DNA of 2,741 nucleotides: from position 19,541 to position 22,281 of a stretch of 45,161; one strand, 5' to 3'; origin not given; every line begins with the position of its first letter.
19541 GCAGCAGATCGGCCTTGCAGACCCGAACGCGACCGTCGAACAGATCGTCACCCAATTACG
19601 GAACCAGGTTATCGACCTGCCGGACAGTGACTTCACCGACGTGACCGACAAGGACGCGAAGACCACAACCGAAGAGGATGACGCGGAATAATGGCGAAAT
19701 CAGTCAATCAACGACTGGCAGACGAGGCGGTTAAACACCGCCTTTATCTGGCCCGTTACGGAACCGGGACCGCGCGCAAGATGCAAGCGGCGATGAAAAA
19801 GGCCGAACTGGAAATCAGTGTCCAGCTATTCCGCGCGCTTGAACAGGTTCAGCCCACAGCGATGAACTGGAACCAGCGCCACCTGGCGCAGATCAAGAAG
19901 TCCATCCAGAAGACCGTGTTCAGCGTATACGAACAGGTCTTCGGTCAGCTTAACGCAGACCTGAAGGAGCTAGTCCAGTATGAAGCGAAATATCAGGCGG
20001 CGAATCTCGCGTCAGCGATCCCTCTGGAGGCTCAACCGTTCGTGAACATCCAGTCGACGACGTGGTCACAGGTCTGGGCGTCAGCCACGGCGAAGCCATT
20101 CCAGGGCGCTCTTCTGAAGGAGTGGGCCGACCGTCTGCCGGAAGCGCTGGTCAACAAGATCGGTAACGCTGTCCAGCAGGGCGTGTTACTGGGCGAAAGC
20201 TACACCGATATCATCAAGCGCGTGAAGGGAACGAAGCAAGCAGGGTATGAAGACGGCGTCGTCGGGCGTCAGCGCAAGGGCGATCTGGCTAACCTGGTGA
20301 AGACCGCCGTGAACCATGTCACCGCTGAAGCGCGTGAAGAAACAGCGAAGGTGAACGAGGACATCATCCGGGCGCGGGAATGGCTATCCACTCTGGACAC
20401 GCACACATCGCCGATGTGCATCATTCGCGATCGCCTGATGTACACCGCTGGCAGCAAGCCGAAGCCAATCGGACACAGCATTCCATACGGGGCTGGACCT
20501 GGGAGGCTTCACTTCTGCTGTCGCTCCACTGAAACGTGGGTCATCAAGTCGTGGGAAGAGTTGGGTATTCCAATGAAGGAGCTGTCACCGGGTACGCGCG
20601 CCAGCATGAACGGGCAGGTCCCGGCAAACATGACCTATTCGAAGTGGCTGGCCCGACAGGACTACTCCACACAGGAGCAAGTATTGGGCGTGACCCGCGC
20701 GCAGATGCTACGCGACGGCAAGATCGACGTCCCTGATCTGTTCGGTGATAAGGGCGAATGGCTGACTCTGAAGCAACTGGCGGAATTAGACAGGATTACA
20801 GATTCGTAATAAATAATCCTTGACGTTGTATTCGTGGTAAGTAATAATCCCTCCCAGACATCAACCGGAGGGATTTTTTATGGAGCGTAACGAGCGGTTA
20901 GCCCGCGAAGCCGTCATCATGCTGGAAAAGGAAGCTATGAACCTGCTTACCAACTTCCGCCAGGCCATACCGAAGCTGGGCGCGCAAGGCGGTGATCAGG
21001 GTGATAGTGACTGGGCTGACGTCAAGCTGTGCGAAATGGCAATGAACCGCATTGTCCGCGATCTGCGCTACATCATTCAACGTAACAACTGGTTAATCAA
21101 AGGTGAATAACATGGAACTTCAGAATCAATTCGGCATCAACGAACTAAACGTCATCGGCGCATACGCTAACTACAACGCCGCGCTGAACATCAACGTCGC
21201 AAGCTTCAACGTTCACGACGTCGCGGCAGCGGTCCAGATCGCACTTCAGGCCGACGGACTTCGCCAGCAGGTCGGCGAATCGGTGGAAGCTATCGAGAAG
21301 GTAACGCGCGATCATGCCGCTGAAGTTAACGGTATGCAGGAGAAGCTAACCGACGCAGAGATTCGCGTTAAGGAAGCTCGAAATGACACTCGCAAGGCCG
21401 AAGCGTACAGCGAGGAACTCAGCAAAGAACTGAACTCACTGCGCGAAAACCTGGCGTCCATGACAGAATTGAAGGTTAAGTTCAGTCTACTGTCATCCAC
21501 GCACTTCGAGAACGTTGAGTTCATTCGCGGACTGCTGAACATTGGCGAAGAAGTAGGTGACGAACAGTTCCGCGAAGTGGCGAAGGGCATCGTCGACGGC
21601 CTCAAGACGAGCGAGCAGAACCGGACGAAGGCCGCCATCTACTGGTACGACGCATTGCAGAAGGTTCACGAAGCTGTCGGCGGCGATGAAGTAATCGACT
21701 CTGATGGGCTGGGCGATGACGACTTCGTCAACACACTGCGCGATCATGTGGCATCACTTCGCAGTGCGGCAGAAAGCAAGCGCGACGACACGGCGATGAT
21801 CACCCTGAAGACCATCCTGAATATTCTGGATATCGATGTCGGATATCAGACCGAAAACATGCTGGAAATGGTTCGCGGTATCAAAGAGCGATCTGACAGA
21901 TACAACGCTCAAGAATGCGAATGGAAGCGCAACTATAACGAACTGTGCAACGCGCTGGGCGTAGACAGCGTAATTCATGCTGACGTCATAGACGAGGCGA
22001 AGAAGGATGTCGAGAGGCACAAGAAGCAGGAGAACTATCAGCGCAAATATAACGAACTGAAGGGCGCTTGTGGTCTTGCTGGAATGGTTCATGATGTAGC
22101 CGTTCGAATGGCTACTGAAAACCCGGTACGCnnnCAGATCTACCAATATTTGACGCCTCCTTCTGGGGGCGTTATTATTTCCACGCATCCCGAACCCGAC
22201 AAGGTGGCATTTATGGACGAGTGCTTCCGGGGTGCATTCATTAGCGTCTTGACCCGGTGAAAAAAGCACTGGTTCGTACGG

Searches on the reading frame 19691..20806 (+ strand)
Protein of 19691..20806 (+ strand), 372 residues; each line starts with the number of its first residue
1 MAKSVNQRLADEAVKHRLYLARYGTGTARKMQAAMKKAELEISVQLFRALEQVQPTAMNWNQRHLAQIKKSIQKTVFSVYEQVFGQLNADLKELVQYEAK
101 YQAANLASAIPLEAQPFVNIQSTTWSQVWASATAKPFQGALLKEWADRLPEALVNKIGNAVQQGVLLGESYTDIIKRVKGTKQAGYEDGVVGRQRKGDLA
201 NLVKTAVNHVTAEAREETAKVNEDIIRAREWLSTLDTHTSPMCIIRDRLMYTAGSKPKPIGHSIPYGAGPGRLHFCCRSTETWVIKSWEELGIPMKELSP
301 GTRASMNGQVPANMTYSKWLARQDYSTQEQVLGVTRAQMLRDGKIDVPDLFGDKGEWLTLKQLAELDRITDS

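Call 19: find_related_loci(query=window:19691-20806:+, collection=viral_contigs, flank=3000)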
Query window:19691-20806:+ (372 aa) in viral_contigs; peptide patterns used: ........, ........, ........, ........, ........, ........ (x = any residue, [..] = any of these).
5 stretches matched a pattern; 1 encode a relative of the query (tblastn E <= 1e-3); 1 distinct loci.
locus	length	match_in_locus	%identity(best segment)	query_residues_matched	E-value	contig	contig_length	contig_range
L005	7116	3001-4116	99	1-372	0e+0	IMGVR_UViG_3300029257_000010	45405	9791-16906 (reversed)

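Call 20: search_dna_similar(query=window:19691-20806:+, collection=phages, mode=protein, max_rows=40)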
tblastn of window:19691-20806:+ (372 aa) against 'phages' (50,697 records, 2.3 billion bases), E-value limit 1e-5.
Records with a match: 1174; places in all: 1180; records where one place covers at least 80% of the query: 1009.
Best place of each record, by identity: 95-99% 1; 80-90% 1; <60% 1172.
By first word of the organism name: Salmonella 358; Escherichia 257; Vibrio 141; Pseudomonas 121; Acinetobacter 65; Klebsiella 50; Xanthomonas 23; Serratia 20; Stenotrophomonas 14; Kagunavirus 11; and 48 more.
By host as written in the record: Escherichia coli 147; - 103; Salmonella enterica 55; Salmonella enterica subsp. enterica serovar Enteritidis 53; Salmonella enterica subsp. enterica serovar Typhimurium 48; Pseudomonas aeruginosa 41; Salmonella sp. 38; Vibrio breoganii 26; and 278 more.
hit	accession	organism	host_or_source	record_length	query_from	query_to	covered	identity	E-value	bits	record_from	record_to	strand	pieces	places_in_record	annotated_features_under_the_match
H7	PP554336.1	Klebsiella phage vB_KM5a1-KLB22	Klebsiella sp. M5a1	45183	1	372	100%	98.4%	0e+0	764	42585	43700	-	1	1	head morphogenesis domain protein | portal protein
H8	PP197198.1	Klebsiella phage vB_KM5a1-KLB16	Klebsiella sp. M5a1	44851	1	372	100%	88.7%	0e+0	704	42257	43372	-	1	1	hypothetical protein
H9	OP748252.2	Pectobacterium phage Ymer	Pectobacterium brasiliense CRISP 26.B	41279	1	372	100%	53.2%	2e-126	406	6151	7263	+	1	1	head morphogenesis protein | portal protein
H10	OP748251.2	Pectobacterium phage Abuela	Pectobacterium brasiliense CRISP 24.B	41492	1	372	100%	53.2%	2e-126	406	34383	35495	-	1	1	head morphogenesis | portal protein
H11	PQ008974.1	Pectobacterium phage Sabo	Pectobacterium brasiliense 35.2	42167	1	372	100%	53.2%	2e-126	406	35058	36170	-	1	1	head morphogenesis protein | portal protein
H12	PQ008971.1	Pectobacterium phage Amona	Pectobacterium brasiliense 35.2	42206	1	372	100%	52.7%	1e-127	409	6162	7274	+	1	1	head morphogenesis protein | portal protein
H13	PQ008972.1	Pectobacterium phage Koroua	Pectobacterium brasiliense 35.2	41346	1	372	100%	52.2%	8e-128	410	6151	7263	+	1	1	head morphogenesis protein | portal protein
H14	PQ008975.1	Pectobacterium phage Taid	Pectobacterium brasiliense 35.2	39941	1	372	100%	52.2%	1e-126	406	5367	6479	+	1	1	head morphogenesis protein | portal protein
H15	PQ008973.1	Pectobacterium phage Pappous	Pectobacterium brasiliense 35.2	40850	1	372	100%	52.2%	1e-126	406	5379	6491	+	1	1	head morphogenesis protein | portal protein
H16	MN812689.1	Dickeya phage Setonix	Pectobacterium carotovorum subsp. ...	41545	1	372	100%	52.2%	1e-126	406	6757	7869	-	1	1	record has no annotation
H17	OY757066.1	Klebsiella phage vB_Ko_K70PH128C1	-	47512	1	371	100%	51.2%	2e-121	392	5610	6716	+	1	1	head morphogenesis | portal protein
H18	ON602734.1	Klebsiella phage VLCpiS8c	Klebsiella pneumoniae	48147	1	371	100%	50.8%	4e-118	382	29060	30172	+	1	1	head morphogenesis | portal protein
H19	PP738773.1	Klebsiella phage vB_KpnS_Border_ER3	Klebsiella quasipneumoniae K6 (ATCC ...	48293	1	371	100%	50.8%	4e-118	382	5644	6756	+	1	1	head morphogenesis protein | portal protein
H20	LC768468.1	Klebsiella phage phiKp_7-2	Klebsiella pneumoniae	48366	1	371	100%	50.8%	4e-118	382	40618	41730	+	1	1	hypothetical protein (x2)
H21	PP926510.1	Klebsiella phage PMBT64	Klebsiella pneumoniae DSM 30104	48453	1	371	100%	50.8%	4e-118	382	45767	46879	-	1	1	hypothetical protein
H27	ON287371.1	Serratia phage vB_SmaM-Susuwatari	Serratia marcescens LVF3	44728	1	367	99%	51.2%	5e-122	393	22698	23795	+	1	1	putative phage head morphogenesis protein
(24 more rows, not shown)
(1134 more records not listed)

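Call 21: get_annotated_region(hit=H9, flank=1500)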
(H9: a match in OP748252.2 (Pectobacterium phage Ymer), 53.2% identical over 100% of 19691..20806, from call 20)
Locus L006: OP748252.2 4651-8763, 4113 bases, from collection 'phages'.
description: Pectobacterium phage Ymer, complete genome.
organism: Pectobacterium phage Ymer (NCBI taxid 3003826)
taxonomy: Viruses; Duplodnaviria; Heunggongvirae; Uroviricota; Caudoviricetes
host: Pectobacterium brasiliense CRISP 26.B; source: organic waste; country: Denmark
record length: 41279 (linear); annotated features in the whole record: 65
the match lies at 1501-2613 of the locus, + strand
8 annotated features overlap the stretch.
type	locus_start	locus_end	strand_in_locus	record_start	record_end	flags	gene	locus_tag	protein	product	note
CDS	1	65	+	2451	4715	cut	-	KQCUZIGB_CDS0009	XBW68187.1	hypothetical protein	-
CDS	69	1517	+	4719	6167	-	-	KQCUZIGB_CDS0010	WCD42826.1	portal protein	-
CDS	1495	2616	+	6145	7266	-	-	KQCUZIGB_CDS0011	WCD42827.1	head morphogenesis protein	-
CDS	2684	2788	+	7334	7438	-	-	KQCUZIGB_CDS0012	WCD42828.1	hypothetical protein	-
CDS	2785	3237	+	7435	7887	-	-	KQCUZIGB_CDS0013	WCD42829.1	hypothetical protein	-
CDS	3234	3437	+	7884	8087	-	-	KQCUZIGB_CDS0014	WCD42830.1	hypothetical protein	-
tRNA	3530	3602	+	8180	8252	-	-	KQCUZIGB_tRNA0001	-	tRNA-Met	-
CDS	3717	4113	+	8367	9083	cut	-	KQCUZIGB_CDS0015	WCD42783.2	head scaffolding protein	-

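Call 22: get_annotated_region(hit=H17, flank=1500)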
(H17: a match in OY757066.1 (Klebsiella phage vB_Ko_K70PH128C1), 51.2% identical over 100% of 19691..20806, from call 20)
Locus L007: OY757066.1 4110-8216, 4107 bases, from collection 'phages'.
description: Klebsiella phage vB_Ko_K70PH128C1 genome assembly, chromosome: K70PH128C1_assembly.
organism: Klebsiella phage vB_Ko_K70PH128C1 (NCBI taxid 3071662)
taxonomy: Viruses; Duplodnaviria; Heunggongvirae; Uroviricota; Caudoviricetes
host: -; source: -; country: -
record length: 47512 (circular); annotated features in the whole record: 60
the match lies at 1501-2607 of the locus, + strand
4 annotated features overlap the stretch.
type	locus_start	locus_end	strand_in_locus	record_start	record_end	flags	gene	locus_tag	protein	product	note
CDS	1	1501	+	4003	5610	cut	-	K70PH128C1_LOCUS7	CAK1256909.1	portal protein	source:glimmer_genemarks_phanotate_prodigal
CDS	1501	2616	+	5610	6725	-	-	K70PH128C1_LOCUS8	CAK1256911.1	head morphogenesis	source:genemarks_glimmer_phanotate_prodigal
CDS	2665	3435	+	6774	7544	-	-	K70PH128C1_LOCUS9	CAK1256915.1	head scaffolding protein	source:glimmer_genemarks_phanotate_prodigal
CDS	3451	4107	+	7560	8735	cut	-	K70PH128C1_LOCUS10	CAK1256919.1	major head protein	source:genemarks_glimmer_phanotate_prodigal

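Call 23: get_annotated_region(hit=H27, flank=1500)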
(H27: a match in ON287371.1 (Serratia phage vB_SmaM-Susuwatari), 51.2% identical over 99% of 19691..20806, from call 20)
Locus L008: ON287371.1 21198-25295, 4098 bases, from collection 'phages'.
description: Serratia phage vB_SmaM-Susuwatari, complete genome.
organism: Serratia phage vB_SmaM-Susuwatari (NCBI taxid 2943837)
taxonomy: Viruses; Duplodnaviria; Heunggongvirae; Uroviricota; Caudoviricetes
host: Serratia marcescens LVF3; source: sewage; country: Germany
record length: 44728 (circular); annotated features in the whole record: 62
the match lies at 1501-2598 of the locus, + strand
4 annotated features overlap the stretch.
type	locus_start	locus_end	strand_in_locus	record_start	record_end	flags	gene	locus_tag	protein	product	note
CDS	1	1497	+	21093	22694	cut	-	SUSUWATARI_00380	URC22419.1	portal protein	-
CDS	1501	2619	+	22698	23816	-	-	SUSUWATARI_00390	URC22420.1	putative phage head morphogenesis protein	-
CDS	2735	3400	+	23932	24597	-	-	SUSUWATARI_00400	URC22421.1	hypothetical protein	-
CDS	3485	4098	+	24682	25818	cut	-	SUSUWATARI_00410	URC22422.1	major capsid protein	-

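Call 24: get_annotated_region(hit=H19, flank=1500)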
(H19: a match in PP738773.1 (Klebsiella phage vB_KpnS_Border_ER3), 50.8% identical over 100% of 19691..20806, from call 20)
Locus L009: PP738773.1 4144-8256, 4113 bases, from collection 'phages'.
description: Klebsiella phage vB_KpnS_Border_ER3, complete genome.
organism: Klebsiella phage vB_KpnS_Border_ER3 (NCBI taxid 3375004)
taxonomy: Viruses
host: Klebsiella quasipneumoniae K6 (ATCC 700603); source: Chicago area sewage; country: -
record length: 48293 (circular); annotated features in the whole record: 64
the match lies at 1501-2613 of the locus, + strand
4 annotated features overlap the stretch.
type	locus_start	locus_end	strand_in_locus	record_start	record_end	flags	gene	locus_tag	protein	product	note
CDS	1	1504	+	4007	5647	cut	-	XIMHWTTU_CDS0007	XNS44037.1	portal protein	-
CDS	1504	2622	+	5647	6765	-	-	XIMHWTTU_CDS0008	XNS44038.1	head morphogenesis protein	-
CDS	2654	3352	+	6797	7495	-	-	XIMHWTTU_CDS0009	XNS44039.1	head scaffolding protein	-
CDS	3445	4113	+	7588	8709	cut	-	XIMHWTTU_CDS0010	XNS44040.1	major head protein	-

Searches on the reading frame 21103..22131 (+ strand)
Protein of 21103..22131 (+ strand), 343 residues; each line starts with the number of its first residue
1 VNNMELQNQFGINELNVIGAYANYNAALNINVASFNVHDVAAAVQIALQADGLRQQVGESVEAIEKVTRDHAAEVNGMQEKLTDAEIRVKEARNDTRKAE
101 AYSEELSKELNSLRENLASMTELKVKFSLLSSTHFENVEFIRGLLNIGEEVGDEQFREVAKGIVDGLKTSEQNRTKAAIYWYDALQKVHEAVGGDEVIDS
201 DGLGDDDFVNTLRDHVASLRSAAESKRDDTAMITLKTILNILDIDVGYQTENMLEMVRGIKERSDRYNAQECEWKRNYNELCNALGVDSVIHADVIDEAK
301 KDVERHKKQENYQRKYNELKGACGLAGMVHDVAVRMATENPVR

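Call 27: search_protein_families(library=pfam, proteins=[window:21103-22131:+], max_evalue=0.01)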
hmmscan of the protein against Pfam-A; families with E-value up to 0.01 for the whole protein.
window:21103-22131:+ (343 aa): 1 family
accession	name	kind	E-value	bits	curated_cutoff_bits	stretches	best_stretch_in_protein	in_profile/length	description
PF06009.19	Laminin_II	-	0.0028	18.1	33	1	47-131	5-89/138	Laminin Domain II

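Call 28: search_protein_families(library=phrogs, proteins=[window:21103-22131:+], max_evalue=0.001)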
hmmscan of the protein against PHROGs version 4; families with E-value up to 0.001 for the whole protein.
window:21103-22131:+ (343 aa): 0 families

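Call 59: search_dna_similar(query=window:21103-22131:+, collection=phages, mode=protein, max_rows=25, max_evalue=0.001)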
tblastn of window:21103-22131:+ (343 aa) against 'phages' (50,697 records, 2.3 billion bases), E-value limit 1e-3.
Records with a match: 2; places in all: 2; records where one place covers at least 80% of the query: 2.
Best place of each record, by identity: 80-90% 1; <60% 1.
By first word of the organism name: Klebsiella 2.
By host as written in the record: Klebsiella sp. M5a1 2.
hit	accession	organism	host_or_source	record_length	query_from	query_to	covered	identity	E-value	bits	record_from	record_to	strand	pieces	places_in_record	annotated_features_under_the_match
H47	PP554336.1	Klebsiella phage vB_KM5a1-KLB22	Klebsiella sp. M5a1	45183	1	343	100%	83.1%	1e-179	557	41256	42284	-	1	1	hypothetical protein (x2) | ribosome_binding_site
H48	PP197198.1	Klebsiella phage vB_KM5a1-KLB16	Klebsiella sp. M5a1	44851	4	343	99%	50.1%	2e-89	298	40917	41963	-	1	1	hypothetical protein (x2)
